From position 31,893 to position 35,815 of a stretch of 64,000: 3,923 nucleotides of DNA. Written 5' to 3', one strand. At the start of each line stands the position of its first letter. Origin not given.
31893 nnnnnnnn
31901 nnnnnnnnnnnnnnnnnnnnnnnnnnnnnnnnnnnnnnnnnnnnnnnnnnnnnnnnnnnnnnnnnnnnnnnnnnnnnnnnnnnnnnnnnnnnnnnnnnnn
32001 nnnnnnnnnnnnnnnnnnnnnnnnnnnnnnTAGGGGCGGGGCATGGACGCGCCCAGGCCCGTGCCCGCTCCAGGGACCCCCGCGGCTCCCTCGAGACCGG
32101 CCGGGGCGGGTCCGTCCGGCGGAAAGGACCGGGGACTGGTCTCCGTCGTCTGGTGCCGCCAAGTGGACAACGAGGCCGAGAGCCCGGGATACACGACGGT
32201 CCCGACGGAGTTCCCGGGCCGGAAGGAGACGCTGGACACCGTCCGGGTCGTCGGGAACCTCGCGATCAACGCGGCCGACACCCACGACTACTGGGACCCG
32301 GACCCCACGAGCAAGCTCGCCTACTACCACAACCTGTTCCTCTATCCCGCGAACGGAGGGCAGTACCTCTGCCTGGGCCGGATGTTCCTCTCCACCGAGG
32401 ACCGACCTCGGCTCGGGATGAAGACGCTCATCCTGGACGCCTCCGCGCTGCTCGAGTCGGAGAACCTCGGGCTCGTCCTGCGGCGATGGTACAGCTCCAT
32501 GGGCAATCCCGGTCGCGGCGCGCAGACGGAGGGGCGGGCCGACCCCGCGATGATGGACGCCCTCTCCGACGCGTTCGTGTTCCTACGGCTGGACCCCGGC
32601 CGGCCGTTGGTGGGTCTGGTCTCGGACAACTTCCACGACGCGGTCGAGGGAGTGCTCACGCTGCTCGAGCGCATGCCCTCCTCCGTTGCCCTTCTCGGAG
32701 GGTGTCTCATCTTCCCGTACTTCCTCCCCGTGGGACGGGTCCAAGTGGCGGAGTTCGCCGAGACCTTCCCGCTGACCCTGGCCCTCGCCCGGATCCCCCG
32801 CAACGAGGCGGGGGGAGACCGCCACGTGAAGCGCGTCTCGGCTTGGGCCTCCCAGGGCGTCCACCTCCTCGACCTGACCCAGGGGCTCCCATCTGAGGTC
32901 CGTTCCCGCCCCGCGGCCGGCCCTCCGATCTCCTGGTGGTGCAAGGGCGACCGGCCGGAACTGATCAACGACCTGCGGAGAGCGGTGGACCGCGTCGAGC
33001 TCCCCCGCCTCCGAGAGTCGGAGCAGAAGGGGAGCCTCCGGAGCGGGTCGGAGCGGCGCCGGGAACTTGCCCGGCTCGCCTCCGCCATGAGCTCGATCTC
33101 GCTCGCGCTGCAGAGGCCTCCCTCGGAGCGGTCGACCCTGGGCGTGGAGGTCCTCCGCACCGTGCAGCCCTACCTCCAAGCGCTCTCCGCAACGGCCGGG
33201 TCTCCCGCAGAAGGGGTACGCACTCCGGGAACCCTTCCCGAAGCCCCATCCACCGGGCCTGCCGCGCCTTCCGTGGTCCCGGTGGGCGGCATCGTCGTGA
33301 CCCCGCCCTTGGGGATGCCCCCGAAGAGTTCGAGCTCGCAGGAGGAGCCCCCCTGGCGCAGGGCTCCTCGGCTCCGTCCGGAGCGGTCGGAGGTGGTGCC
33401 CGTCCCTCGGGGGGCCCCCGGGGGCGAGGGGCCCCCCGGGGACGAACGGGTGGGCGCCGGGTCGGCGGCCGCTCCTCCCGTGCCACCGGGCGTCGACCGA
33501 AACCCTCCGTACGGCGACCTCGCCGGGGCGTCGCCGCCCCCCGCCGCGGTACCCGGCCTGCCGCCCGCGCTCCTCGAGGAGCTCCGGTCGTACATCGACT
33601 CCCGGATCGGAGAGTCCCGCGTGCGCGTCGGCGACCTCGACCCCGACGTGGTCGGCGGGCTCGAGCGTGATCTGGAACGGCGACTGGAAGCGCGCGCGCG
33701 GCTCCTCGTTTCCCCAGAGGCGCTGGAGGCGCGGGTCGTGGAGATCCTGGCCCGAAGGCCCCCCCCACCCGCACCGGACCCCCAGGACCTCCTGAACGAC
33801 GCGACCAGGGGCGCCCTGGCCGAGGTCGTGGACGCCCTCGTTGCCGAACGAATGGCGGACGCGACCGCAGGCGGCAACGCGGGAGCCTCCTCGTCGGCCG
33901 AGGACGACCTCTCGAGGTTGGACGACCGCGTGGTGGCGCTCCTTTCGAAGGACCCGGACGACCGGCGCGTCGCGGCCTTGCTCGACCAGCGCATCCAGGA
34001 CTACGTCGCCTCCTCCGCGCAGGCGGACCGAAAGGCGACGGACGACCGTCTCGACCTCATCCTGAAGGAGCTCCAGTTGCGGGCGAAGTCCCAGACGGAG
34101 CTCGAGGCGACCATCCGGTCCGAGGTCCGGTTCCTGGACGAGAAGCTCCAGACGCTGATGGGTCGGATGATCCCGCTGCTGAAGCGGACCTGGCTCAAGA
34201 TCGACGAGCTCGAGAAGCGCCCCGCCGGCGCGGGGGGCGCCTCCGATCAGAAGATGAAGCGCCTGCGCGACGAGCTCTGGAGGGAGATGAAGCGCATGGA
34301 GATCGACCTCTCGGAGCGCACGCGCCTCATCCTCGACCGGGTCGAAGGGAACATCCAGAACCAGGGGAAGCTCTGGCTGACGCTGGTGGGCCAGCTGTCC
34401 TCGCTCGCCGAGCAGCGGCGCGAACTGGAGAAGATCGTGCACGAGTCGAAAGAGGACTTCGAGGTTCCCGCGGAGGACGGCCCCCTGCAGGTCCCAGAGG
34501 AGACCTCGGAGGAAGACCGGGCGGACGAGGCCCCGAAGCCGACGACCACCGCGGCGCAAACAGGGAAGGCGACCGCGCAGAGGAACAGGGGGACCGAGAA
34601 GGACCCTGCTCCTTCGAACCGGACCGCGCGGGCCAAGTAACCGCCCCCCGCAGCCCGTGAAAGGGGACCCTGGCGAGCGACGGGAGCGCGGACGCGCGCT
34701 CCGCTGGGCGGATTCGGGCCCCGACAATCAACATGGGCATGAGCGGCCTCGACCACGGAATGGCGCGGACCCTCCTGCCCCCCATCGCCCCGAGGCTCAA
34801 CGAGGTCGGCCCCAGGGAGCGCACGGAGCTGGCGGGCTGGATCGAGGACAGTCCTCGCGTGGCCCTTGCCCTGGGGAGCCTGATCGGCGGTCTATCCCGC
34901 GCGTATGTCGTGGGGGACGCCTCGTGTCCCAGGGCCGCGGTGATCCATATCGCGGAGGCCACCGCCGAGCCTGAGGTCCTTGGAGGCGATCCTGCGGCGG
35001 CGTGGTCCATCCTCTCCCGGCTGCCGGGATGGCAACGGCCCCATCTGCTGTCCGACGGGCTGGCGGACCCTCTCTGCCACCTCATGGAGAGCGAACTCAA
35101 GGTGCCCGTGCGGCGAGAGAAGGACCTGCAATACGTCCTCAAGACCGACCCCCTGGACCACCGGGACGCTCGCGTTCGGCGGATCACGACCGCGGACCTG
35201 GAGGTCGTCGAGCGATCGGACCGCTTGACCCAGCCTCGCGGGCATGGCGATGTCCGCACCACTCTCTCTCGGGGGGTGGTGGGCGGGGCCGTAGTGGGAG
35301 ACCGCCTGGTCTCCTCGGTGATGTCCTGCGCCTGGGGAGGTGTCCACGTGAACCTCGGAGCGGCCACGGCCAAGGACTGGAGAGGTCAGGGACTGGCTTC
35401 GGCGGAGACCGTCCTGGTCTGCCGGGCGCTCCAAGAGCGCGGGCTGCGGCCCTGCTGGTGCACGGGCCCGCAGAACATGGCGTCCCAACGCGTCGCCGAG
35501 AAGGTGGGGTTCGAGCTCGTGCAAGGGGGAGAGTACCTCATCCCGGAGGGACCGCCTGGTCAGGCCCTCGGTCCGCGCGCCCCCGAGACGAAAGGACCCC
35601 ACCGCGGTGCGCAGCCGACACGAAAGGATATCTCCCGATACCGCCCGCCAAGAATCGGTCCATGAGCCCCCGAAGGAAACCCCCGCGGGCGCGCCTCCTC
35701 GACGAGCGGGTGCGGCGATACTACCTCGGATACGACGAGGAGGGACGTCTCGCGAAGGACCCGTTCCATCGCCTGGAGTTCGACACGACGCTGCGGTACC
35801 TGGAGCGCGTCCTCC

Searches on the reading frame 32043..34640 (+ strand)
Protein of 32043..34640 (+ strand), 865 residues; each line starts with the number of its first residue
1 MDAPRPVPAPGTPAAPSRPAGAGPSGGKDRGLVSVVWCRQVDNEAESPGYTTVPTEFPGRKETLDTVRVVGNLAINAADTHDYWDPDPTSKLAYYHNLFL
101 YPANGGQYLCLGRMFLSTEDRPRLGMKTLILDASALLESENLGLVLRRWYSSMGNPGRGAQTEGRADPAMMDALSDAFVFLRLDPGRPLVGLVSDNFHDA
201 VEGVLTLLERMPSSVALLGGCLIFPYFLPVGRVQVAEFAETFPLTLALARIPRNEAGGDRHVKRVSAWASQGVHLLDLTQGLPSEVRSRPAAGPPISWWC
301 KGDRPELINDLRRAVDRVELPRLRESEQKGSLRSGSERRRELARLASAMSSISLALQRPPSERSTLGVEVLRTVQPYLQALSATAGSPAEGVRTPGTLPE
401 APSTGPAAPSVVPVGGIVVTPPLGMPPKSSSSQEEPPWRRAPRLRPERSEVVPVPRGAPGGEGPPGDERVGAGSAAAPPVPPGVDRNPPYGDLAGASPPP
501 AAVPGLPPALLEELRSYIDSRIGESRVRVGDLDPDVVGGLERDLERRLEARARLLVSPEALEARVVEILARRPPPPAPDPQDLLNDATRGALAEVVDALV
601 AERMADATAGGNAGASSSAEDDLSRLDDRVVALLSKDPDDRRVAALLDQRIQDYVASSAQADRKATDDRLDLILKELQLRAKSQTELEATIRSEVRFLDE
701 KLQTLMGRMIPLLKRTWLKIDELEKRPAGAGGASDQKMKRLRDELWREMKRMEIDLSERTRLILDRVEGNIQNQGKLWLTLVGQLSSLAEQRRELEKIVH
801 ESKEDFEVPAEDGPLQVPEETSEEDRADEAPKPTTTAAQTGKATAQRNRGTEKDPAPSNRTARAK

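Call 3: search_protein_families(library=pfam, proteins=[window:32043-34640:+], max_evalue=1)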
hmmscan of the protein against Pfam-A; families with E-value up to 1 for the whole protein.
window:32043-34640:+ (865 aa): 0 families

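Call 4: search_protein_families(library=ncbifam, proteins=[window:32043-34640:+], max_evalue=1)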
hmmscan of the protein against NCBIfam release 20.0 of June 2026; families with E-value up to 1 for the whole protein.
window:32043-34640:+ (865 aa): 0 families

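Call 5: search_protein_families(library=padloc, proteins=[window:32043-34640:+], max_evalue=1)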
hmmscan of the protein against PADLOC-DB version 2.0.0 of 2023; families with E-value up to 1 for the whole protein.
window:32043-34640:+ (865 aa): 0 families

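Call 17: find_homologous_proteins(query=window:32043-34640:+, max_evalue=0.001)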
Query window:32043-34640:+ (865 aa): 321 proteins with E <= 0.001 among 8000 candidates; the best 120 are listed.
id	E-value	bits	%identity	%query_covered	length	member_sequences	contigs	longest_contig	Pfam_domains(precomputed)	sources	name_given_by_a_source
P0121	0.0e+0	1811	95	100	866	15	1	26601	-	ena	-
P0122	0.0e+0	1033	64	89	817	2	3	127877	-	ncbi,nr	ncbi:MAG: hypothetical protein KGI98_06070 [Euryarchaeota archaeon]|nr:hypothetical protein [Euryarc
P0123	4.6e-292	990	61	92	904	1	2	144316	-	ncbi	-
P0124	1.1e-274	932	57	91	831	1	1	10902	-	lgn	-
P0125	1.2e-185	637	44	94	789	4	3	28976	-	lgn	-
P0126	3.4e-156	540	57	43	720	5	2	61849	-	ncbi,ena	-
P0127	2.1e-150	521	42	91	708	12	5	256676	-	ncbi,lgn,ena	-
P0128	2.3e-145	504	41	89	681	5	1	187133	-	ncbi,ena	-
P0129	4.4e-143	497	40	91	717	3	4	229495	-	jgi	jgi:hypothetical protein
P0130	1.2e-135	472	52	40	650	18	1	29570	-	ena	-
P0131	3.4e-127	444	44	49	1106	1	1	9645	-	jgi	jgi:hypothetical protein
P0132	1.1e-122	429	46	44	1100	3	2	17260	-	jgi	jgi:hypothetical protein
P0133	4.4e-122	427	43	51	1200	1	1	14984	-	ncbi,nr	ncbi:MAG: hypothetical protein L3J77_02475 [Thermoplasmata archaeon]|nr:hypothetical protein [Thermo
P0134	4.7e-121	424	43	51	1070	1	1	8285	-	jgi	jgi:hypothetical protein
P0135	9.9e-120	419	43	52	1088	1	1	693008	-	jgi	jgi:hypothetical protein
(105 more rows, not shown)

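Call 46: search_protein_families(library=pfam, alignment_id=A3, max_evalue=5)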
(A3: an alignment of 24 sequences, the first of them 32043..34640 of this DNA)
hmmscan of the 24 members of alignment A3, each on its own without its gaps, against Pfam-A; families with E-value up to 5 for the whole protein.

A. member 1, window:32043-34640:+ (865 aa): 1 family
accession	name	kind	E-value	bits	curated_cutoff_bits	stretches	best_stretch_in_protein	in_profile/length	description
PF12496.13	BNIP2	-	2.6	8.9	27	1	786-856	28-97/137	Bcl2-/adenovirus E1B nineteen kDa-interacting protein 2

B. families by the number of members that match (of 24 scanned): 33 families (the first 25 are shown)
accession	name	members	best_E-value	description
PF01442.23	Apolipoprotein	4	0.00085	Apolipoprotein A1/A4/E domain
PF17840.6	Tugs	3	0.00055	Tethering Ubl4a to BAGS domain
PF20331.3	DUF6626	3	0.66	Family of unknown function (DUF6626)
PF17282.7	DUF5347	2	0.028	Family of unknown function (DUF5347)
PF16331.10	TolA_bind_tri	2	0.045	TolA binding protein trimerisation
PF02543.21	Carbam_trans_N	1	0.04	Carbamoyltransferase N-terminus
PF25326.1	ARM_SRB8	1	0.05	SRB8 ARM-like domain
PF09482.15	OrgA_MxiK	1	0.069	Bacterial type III secretion apparatus protein (OrgA_MxiK)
PF10750.14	DUF2536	1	0.092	Protein of unknown function (DUF2536)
PF10273.14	WGG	1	0.099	Pre-rRNA-processing protein TSR2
PF17289.8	Terminase_6C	1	0.11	Terminase RNaseH-like domain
PF10393.14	Matrilin_ccoil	1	0.12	Trimeric coiled-coil oligomerisation domain of matrilin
PF10056.14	DUF2293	1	0.14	Uncharacterized conserved protein (DUF2293)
PF10671.14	TcpQ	1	0.15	Toxin co-regulated pilus biosynthesis protein Q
PF23461.1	ZMYND11_CC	1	0.17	ZMYND11 protein coiled-coil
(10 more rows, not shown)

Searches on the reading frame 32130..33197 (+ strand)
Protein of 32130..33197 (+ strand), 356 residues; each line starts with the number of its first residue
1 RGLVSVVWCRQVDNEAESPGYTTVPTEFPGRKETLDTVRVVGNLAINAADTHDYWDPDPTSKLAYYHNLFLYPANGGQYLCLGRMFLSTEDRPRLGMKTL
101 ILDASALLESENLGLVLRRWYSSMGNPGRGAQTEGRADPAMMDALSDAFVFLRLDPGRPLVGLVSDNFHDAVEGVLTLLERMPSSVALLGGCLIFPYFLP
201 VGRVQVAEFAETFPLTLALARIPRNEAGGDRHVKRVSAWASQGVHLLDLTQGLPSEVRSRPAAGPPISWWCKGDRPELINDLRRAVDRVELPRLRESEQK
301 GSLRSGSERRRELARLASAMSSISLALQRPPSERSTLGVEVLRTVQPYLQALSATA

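Call 41: predict_structure(alignment_id=A4)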
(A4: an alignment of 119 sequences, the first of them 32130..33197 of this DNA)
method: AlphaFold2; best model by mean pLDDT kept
length: 356 residues; sequences in the alignment: 119
mean_pLDDT: 92.1   pTM: 0.92
mean pLDDT of the five models: 92.1, 91.8, 91.7, 91.6, 91.5
residues with pLDDT >= 90: 287; 70-90: 48; 50-70: 21; < 50: 0
segments of 3 or more residues with pLDDT < 50: none
pLDDT, mean of each block of 10 residues (from residue 1): 94 74 96 96 86 67 91 96 93 91 95 96 83 79 97 97 95 97 97 94 90 97 93 95 96 94 94 95 97 91 90 97 97 96 97 80
secondary structure, 60 per line:
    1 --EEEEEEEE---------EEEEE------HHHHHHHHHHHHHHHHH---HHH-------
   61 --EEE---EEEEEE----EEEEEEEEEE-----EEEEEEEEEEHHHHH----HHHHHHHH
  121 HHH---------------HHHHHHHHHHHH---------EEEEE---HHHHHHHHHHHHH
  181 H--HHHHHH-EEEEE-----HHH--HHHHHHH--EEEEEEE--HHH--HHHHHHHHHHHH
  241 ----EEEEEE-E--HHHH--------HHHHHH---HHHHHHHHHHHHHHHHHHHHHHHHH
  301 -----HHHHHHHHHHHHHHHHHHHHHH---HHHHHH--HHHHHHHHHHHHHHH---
elements in order: E3-10 E20-24 H31-47 E63-65 E69-74 E79-88 E94-103 H104-108 H113-123 H139-150 E160-164 H168-181 H184-189 E191-195 H206-212 E215-221 H229-240 E245-250 H255-258 H267-272 H276-300 H306-327 H331-336 H339-353

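Call 43: fold_search(model_id=the predicted structure, library=pdb)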
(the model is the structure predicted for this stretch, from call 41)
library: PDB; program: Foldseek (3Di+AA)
matches with E <= 10: 533; with E <= 0.001: 0
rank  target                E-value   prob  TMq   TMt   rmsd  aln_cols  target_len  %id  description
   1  7mge_C                1.1e-02  0.38  0.19  0.19  18.7       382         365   10  Structure of C9orf72:SMCR8:WDR41 in complex with ARF1 (released 2021-06-23)
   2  5tsh_E                1.0e-01  0.15  0.16  0.15  15.9       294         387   10  PilB from Geobacter metallireducens bound to AMP-PNP (released 2017-05-17)
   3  8dzg_A                1.9e-01  0.12  0.14  0.12  15.2       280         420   11  Cryo-EM structure of bundle-forming pilus extension ATPase from E.coli in the presence of ADP (released 2022-10-26)
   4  7vid_B                3.1e-01  0.07  0.14  0.15  19.6       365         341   12  The crystal structure of L-leucine dehydrogenase from Pseudomonas aeruginosa (released 2022-06-29)
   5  4zy8_A                3.3e-01  0.28  0.16  0.31  10.1       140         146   11  K. lactis Lst4 longin domain (released 2016-04-13)
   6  8yqg_A                3.8e-01  0.33  0.16  0.32  11.8       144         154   12  Dimeric structure of the Longin domain from a Lokiarchaeota archaeon Roadblock-Longin protein (released 2025-03-26)
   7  8yqg_B                5.2e-01  0.63  0.20  0.39   6.0       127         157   10  Dimeric structure of the Longin domain from a Lokiarchaeota archaeon Roadblock-Longin protein (released 2025-03-26)
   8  5ltv_D                5.2e-01  0.38  0.17  0.25   8.9       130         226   13  LIGAND BINDING DOMAIN OF PSEUDOMONAS AERUGINOSA PAO1 AMINO ACID CHEMORECPETOR PCTC IN COMPLEX WITH GABA (released 2017-09-20)
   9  2a0f_A                5.7e-01  0.06  0.14  0.15  13.5       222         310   12  Structure of D236A mutant E. coli Aspartate Transcarbamoylase in presence of Phosphonoacetamide at 2.90 A resolution (released 2005-09-27)
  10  1oj5_A                7.4e-01  0.38  0.16  0.46   8.7       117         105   10  Crystal structure of the Nco-A1 PAS-B domain bound to the STAT6 transactivation domain LXXLL motif (released 2004-02-12)
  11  9ng2_C                1.2e+00  0.08  0.18  0.10  19.7       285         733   10  Y20S (Sec18-Sec17-Sec9-Sso1-Snc1) EDTA - Class 4 (released 2025-10-01)
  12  6e8a_A                1.2e+00  0.08  0.11  0.22  12.2        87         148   10  Crystal structure of DcrB from Salmonella enterica at 1.92 Angstroms resolution (released 2018-10-31)
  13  6iop_A                1.3e+00  0.13  0.14  0.19   8.1       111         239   10  The ligand binding domain of Mlp24 (released 2019-03-20)
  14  8ofp_C                1.3e+00  0.05  0.11  0.16  11.5       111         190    8  Human adenovirus type 24 fiber-knob protein (released 2023-09-20)
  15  7uoo_D                1.3e+00  0.03  0.13  0.15  19.1       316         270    9  Nucleoplasmic pre-60S intermediate of the Nog2 containing pre-rotation state (released 2023-03-15)
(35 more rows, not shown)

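Call 51: search_solved_structures(query=A4, max_evalue=10, show_alignments=0)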
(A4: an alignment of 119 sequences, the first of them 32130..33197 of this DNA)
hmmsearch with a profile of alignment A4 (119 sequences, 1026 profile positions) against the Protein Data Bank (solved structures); distinct sequences matched with E-value up to 10: 62 (the best 60 are shown).
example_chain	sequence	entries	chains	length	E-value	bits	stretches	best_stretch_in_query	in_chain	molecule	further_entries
6clz_B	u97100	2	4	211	0.00013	23.7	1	517-678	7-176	Apolipoprotein A-I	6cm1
2lem_A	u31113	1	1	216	0.00016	23.4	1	526-674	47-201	Apolipoprotein A-I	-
3k2s_A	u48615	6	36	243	0.00026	22.7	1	534-678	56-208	Apolipoprotein A-I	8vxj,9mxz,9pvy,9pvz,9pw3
2msc_A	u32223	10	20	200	0.00061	21.5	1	551-678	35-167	Apolipoprotein A-I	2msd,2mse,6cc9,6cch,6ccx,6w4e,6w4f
6pts_A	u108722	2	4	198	0.00068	21.3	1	551-678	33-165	Apolipoprotein A-I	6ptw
1av1_A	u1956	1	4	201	0.0007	21.3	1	551-678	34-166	APOLIPOPROTEIN A-I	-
4v6m_A0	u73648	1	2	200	0.00079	21.1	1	551-678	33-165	Apolipoprotein A-I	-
7kjr_C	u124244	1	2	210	0.00093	20.9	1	552-678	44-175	Apolipoprotein A-I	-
8eqs_C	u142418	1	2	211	0.00094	20.9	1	552-678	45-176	Apolipoprotein A-I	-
7n6g_5I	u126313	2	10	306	0.0046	18.6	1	513-601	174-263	FAP119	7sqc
3r2p_A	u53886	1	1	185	0.0053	18.4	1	535-654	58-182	Apolipoprotein A-I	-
7uvj_A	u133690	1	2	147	0.0084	17.7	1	610-709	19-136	Apolipoprotein E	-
6cfe_A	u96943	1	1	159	0.016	16.8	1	615-708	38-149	Mutant of Apolipoprotein E3 (APO-E3)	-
2n5e_A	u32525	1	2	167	0.017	16.7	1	553-657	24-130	Apolipoprotein A-I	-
4kps_B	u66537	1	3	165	0.018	16.6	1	821-911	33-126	Hemagglutinin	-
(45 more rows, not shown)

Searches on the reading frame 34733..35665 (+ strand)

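Call 3: search_protein_families(library=pfam, proteins=[window:34733-35665:+], max_evalue=1)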
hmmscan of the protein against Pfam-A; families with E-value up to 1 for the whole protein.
window:34733-35665:+ (310 aa): 4 families
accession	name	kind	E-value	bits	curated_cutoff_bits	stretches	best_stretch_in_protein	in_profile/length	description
PF12746.13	GNAT_acetyltran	-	2e-10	41.1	26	1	186-263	162-237/243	GNAT acetyltransferase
PF13302.13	Acetyltransf_3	-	2e-05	25.7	25.4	1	204-261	79-138/138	Acetyltransferase (GNAT) domain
PF08445.16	FR47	-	0.00018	21.9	22.1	1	212-263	29-80/86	FR47-like protein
PF00583.31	Acetyltransf_1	-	0.0007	20.3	20.7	1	189-260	41-116/116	Acetyltransferase (GNAT) family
